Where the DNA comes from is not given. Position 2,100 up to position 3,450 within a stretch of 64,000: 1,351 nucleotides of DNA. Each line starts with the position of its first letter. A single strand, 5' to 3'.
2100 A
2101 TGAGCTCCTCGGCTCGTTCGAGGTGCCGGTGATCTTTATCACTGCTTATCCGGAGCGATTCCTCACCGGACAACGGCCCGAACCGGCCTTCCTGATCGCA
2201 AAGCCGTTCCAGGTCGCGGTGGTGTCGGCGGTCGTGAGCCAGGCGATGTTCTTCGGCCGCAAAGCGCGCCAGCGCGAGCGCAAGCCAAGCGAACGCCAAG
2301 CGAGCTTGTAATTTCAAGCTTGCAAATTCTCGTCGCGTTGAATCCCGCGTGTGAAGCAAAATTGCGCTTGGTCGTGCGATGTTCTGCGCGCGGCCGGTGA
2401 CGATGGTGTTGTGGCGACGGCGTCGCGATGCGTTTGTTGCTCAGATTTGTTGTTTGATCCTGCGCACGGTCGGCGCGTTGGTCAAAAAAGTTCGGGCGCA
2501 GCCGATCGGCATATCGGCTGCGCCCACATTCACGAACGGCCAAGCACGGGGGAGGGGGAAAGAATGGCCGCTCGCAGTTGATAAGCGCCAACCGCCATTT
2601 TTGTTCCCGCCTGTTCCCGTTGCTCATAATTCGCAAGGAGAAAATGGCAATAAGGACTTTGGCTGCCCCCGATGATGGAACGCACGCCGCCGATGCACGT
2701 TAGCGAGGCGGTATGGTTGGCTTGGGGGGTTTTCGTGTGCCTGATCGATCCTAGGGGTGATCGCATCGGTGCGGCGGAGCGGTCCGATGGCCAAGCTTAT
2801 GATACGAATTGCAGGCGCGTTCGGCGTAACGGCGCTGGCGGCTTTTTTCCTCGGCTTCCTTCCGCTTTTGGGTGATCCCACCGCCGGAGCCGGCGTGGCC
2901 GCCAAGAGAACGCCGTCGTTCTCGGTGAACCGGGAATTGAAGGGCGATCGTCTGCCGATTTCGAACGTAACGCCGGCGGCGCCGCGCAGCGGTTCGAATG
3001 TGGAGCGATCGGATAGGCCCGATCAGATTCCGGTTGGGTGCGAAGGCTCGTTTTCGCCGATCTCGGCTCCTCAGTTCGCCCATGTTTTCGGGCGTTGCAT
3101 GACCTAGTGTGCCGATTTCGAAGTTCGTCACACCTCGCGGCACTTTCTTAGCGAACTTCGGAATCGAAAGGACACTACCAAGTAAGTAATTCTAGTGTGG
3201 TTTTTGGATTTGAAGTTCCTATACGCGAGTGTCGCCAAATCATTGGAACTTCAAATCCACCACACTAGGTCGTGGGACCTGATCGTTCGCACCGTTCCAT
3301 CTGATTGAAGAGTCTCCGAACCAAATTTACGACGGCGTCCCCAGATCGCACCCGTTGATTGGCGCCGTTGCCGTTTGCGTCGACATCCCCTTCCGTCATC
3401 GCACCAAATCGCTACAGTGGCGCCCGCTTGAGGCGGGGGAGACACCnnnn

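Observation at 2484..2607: Candidate EcfG-linked small RNA with a C-rich anti-SD loop, encoded next to phyR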

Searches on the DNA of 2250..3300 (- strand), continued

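Call 49: search_with_rna_model(model_id=R1, sources=[L076, L074, L066, L067, L064, L080, L054, L053, L055], max_evalue=0.001, show_alignments=9)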
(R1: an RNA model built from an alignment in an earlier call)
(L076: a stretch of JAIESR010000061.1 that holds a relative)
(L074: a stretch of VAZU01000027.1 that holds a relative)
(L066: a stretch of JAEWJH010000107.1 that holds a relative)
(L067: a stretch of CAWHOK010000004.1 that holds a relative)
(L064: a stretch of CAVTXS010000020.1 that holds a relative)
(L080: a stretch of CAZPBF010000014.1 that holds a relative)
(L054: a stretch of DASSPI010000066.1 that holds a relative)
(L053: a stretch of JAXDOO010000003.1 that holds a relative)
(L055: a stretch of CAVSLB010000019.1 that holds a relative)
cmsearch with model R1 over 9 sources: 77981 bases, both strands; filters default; matches with E-value up to 0.001: 9.
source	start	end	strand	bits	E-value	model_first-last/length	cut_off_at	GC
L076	5725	5815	-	73.6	1.9e-15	1-96/96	no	0.67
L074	5603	5694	-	65.8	1.3e-13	1-96/96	no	0.64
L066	5747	5843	-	63.6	4.2e-13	1-96/96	no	0.67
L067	5329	5420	-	63.2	5.2e-13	1-96/96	no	0.62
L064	5958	6048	-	61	1.7e-12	1-96/96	no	0.65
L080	5782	5875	-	53.8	7.9e-11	1-96/96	no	0.68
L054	5578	5667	-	48.3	1.5e-09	1-96/96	no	0.69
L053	3849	3936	-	28.7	5.8e-05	1-96/96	no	0.64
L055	5579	5667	-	28.3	7.1e-05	1-96/96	no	0.63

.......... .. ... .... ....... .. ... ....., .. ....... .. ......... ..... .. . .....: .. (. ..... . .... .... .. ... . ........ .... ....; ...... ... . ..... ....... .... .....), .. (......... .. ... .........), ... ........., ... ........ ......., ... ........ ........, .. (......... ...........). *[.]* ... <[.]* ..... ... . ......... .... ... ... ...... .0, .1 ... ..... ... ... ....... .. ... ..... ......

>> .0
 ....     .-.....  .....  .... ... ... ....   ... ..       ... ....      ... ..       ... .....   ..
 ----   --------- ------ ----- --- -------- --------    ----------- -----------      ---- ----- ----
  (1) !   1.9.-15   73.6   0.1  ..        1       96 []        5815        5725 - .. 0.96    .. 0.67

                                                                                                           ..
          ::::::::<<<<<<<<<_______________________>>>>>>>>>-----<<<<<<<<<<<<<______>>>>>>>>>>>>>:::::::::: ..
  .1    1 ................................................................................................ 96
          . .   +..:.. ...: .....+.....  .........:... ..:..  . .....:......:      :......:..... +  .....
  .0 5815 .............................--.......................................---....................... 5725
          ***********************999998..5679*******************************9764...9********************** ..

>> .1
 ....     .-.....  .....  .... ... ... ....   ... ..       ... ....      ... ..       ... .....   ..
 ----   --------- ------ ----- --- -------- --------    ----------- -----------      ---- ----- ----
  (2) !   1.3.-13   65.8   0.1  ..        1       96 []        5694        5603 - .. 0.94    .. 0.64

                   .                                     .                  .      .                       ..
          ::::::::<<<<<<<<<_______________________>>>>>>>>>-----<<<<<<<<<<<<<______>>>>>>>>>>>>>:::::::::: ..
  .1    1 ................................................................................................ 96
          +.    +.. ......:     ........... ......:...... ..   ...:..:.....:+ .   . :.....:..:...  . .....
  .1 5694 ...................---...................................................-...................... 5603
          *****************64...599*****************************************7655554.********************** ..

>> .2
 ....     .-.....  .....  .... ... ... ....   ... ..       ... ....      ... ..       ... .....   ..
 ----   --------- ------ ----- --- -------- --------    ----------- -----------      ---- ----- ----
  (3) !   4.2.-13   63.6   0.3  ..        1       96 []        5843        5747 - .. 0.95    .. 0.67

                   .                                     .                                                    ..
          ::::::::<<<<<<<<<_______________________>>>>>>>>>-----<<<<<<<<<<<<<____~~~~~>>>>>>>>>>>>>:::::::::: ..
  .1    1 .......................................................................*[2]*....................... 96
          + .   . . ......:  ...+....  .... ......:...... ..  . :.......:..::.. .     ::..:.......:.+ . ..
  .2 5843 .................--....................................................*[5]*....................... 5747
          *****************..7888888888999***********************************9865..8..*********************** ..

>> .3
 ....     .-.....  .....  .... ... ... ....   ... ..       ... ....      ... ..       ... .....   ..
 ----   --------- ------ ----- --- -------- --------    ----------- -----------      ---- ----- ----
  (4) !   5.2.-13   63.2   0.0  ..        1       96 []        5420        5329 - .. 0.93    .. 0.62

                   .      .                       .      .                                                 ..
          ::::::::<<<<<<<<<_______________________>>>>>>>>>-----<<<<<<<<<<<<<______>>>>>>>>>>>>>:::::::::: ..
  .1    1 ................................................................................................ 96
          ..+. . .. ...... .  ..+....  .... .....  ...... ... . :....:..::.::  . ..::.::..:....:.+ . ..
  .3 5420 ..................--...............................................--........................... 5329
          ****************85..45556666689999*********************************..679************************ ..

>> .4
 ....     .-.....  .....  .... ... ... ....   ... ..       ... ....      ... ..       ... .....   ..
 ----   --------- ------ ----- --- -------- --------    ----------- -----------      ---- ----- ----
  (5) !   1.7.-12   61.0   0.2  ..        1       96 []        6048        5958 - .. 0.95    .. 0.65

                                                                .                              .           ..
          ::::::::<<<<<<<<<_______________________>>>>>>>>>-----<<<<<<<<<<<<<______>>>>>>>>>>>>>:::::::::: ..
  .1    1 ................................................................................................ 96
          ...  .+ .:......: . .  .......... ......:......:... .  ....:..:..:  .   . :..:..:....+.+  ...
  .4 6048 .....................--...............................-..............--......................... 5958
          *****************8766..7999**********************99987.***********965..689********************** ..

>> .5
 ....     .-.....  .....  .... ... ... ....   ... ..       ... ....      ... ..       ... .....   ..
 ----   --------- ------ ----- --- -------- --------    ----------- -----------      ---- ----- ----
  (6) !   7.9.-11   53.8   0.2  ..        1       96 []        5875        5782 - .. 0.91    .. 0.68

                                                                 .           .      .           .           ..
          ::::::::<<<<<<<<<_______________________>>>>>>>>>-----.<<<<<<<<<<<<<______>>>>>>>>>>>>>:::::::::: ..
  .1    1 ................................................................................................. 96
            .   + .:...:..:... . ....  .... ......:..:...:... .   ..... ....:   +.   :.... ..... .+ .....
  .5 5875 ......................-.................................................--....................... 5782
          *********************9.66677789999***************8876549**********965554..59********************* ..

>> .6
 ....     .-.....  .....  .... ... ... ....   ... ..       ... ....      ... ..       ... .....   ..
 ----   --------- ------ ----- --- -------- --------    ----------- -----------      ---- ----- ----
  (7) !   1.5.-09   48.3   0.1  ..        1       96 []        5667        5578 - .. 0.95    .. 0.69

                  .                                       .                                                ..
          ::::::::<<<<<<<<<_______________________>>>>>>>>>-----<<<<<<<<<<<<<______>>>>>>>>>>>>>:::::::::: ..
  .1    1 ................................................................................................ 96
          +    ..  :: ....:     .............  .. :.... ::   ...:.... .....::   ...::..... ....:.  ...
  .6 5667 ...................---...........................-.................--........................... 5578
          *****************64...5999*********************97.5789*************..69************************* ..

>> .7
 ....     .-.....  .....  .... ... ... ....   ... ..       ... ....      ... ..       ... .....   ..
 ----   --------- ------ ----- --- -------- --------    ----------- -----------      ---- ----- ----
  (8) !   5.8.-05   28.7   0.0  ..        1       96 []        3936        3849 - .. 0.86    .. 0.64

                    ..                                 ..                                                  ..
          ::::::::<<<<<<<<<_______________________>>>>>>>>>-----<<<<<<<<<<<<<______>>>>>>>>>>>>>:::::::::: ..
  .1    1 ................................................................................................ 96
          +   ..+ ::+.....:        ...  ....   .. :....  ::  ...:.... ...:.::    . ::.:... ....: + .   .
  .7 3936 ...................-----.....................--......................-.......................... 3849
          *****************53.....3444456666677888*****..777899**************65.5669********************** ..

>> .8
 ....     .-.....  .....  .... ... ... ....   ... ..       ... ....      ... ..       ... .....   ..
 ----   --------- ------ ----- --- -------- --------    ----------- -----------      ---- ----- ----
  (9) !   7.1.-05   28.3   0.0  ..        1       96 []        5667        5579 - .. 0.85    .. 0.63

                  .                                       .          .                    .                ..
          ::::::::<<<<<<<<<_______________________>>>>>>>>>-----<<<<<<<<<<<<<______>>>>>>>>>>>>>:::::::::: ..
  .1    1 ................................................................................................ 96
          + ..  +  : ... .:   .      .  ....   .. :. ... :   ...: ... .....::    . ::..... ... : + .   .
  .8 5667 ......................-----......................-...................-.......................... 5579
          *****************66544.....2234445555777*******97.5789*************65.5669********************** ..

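Call 50: search_with_rna_model(model_id=R1, sources=[window, L001, L002, L003, L004, L005, L006, L007, L009, L010, L011, L012, L013, L015, L016, L017, L018, L019, L020, L022, L023, L024, L025, L026, L029, L030, L031, L032, L033, L034, L035, L036, L038, L039, L040, L042, L044, L045, L046, L047, L049, L050, L051, L052, L061, L076, L074, L066, L067, L064, L080, L054], max_evalue=1e-7, make_alignment=true)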
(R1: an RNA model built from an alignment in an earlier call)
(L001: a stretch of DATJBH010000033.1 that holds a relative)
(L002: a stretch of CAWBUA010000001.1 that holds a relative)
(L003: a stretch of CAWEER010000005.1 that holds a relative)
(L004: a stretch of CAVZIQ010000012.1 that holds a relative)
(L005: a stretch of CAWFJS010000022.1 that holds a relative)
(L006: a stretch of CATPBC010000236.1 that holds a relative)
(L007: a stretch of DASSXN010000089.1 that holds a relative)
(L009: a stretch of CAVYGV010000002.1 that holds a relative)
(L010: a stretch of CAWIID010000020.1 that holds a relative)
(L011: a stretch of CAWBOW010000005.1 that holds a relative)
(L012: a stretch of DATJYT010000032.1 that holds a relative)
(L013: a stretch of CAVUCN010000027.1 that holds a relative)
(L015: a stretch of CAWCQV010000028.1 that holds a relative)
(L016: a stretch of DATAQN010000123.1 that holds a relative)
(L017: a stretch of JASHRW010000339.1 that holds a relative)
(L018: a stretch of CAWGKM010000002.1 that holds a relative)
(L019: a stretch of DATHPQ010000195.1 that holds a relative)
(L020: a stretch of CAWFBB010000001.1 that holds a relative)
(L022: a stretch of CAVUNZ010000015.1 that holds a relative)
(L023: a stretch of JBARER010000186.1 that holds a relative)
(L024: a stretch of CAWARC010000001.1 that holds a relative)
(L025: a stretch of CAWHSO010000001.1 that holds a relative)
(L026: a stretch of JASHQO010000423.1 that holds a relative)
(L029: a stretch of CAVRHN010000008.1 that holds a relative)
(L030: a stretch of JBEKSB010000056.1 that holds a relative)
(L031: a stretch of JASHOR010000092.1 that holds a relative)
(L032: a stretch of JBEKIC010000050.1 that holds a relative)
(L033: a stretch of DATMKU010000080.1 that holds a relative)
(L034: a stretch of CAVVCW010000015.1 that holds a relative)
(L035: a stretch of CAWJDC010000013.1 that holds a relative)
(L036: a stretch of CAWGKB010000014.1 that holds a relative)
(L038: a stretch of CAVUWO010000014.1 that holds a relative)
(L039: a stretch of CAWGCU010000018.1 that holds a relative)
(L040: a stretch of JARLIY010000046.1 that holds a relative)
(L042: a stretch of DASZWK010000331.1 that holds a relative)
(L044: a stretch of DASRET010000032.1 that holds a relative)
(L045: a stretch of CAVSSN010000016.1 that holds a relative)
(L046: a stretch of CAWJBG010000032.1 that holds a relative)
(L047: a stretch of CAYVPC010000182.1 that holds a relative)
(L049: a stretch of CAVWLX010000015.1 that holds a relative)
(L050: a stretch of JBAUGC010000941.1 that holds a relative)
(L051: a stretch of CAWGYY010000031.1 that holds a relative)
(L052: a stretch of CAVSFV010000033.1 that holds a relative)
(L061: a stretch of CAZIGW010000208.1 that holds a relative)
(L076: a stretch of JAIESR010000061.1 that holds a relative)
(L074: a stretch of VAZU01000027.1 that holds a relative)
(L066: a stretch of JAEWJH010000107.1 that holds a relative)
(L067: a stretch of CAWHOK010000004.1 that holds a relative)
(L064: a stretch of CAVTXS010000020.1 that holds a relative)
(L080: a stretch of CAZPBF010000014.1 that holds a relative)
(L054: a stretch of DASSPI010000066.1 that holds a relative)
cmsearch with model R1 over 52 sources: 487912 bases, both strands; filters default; matches with E-value up to 1e-7: 52.
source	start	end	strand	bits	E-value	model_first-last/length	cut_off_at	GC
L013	4919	5015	-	112.4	1.1e-23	1-96/96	no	0.65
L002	4996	5092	-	111.7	1.6e-23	1-96/96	no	0.62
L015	4925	5020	-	111.5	1.7e-23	1-96/96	no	0.62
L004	4979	5073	-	111.5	1.8e-23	1-96/96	no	0.65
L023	4962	5057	-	110.7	2.7e-23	1-96/96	no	0.59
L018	4947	5042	-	110.6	2.9e-23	1-96/96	no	0.64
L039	4901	4997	-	110.4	3.2e-23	1-96/96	no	0.66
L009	4911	5005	-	110.3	3.3e-23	1-96/96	no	0.64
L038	4911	5007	-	110.1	3.8e-23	1-96/96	no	0.62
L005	4972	5068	-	109.4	5.4e-23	1-96/96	no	0.62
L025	4924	5020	-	109.3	5.7e-23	1-96/96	no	0.66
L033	1803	1899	-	109.3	5.7e-23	1-96/96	no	0.66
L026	1141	1237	-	109.1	6.5e-23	1-96/96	no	0.66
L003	4923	5018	-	109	6.6e-23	1-96/96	no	0.66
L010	4924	5019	-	108.9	7e-23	1-96/96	no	0.67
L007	4971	5067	-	108.7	7.8e-23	1-96/96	no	0.63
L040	4888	4984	-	108.7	8e-23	1-96/96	no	0.66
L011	4946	5041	-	108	1.2e-22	1-96/96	no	0.6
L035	4993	5086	-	106.9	2e-22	1-96/96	no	0.62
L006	4938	5034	-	106.7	2.3e-22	1-96/96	no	0.63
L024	4953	5048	-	105.3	5e-22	1-96/96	no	0.64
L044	5978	6075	-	104.6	7e-22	1-96/96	no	0.67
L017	2769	2865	-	104.5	7.5e-22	1-96/96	no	0.69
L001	4950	5045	-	104.5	7.7e-22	1-96/96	no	0.66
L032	2180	2275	-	103.6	1.2e-21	1-96/96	no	0.6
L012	4970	5064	-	103.3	1.5e-21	1-96/96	no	0.62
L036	4922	5019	-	102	2.9e-21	1-96/96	no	0.63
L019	4955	5051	-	100.3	7.4e-21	1-96/96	no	0.66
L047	3639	3733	-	100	8.7e-21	1-96/96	no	0.64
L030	4908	5003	-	99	1.5e-20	1-96/96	no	0.65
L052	4899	4996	-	98.4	2e-20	1-96/96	no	0.64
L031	5026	5124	-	97.9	2.6e-20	1-96/96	no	0.66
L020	4906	4999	-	97.8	2.8e-20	1-96/96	no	0.63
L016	3994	4089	-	96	7.4e-20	1-96/96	no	0.66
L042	5939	6034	-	95.8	8e-20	1-96/96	no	0.61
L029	4955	5052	-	95.2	1.1e-19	1-96/96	no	0.62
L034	4963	5058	-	95.2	1.1e-19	1-96/96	no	0.68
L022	4988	5083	-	94.7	1.5e-19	1-96/96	no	0.66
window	2484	2581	-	93.4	3e-19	1-96/96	no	0.61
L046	4933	5029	-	90.9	1.1e-18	1-96/96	no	0.67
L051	4946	5042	-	90.1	1.7e-18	1-96/96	no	0.66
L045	5386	5479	-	89.9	1.9e-18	1-96/96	no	0.69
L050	4910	5007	-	89.8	2e-18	1-96/96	no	0.64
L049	4926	5024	-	86.2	1.4e-17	1-96/96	no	0.64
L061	5005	5096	-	74.8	6.3e-15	1-96/96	no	0.62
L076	5725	5815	-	73.6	1.2e-14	1-96/96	no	0.67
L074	5603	5694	-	65.8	8e-13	1-96/96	no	0.64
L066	5747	5843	-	63.6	2.6e-12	1-96/96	no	0.67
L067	5329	5420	-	63.2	3.2e-12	1-96/96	no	0.62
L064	5958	6048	-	61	1e-11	1-96/96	no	0.65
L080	5782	5875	-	53.8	4.9e-10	1-96/96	no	0.68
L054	5578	5667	-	48.3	9.7e-09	1-96/96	no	0.69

Alignment A4: 52 matches aligned to the model, 115 columns, each read 5' to 3' on its own strand. Consensus structure (alignment columns), stored with it:
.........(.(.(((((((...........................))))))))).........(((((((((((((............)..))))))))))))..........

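Call 60: search_with_rna_model(model_id=R1, sources=[L028, L037, L048, L056, L057, L058, L059, L060, L065, L068, L069], max_evalue=1, filters=off, show_alignments=3)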
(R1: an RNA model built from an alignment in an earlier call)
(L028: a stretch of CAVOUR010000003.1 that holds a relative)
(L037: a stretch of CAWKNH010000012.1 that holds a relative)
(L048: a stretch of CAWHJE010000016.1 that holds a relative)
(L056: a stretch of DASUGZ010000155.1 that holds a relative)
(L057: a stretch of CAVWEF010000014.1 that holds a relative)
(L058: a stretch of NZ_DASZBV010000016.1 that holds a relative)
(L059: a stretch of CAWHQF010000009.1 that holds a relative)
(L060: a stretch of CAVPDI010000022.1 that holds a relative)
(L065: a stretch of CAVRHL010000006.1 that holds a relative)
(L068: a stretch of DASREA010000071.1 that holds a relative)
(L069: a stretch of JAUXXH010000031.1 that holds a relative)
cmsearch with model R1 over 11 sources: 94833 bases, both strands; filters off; matches with E-value up to 1: 14.
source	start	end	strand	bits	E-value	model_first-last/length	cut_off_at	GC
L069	5181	5273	-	19.9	0.0078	1-96/96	no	0.68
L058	6492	6589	+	19.4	0.01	1-96/96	no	0.65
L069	2679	2772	+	17.5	0.028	1-96/96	no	0.65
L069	1239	1318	-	14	0.19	1-96/96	no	0.64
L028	4963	5062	-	13.4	0.26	1-96/96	no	0.54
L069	4825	4884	-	13.3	0.27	1-96/96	no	0.62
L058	7771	7851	+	12.5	0.43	1-96/96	no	0.72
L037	4375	4447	-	11.7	0.63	1-96/96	no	0.62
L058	2158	2235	+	11.7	0.66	1-96/96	no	0.62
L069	7496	7566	-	11.5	0.72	1-96/96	no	0.69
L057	7491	7600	+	11.3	0.78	1-96/96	no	0.62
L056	6182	6248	+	11.1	0.87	1-96/96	no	0.7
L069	1242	1317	+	11.1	0.87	1-96/96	no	0.63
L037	1482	1552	+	11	0.92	1-96/96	no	0.68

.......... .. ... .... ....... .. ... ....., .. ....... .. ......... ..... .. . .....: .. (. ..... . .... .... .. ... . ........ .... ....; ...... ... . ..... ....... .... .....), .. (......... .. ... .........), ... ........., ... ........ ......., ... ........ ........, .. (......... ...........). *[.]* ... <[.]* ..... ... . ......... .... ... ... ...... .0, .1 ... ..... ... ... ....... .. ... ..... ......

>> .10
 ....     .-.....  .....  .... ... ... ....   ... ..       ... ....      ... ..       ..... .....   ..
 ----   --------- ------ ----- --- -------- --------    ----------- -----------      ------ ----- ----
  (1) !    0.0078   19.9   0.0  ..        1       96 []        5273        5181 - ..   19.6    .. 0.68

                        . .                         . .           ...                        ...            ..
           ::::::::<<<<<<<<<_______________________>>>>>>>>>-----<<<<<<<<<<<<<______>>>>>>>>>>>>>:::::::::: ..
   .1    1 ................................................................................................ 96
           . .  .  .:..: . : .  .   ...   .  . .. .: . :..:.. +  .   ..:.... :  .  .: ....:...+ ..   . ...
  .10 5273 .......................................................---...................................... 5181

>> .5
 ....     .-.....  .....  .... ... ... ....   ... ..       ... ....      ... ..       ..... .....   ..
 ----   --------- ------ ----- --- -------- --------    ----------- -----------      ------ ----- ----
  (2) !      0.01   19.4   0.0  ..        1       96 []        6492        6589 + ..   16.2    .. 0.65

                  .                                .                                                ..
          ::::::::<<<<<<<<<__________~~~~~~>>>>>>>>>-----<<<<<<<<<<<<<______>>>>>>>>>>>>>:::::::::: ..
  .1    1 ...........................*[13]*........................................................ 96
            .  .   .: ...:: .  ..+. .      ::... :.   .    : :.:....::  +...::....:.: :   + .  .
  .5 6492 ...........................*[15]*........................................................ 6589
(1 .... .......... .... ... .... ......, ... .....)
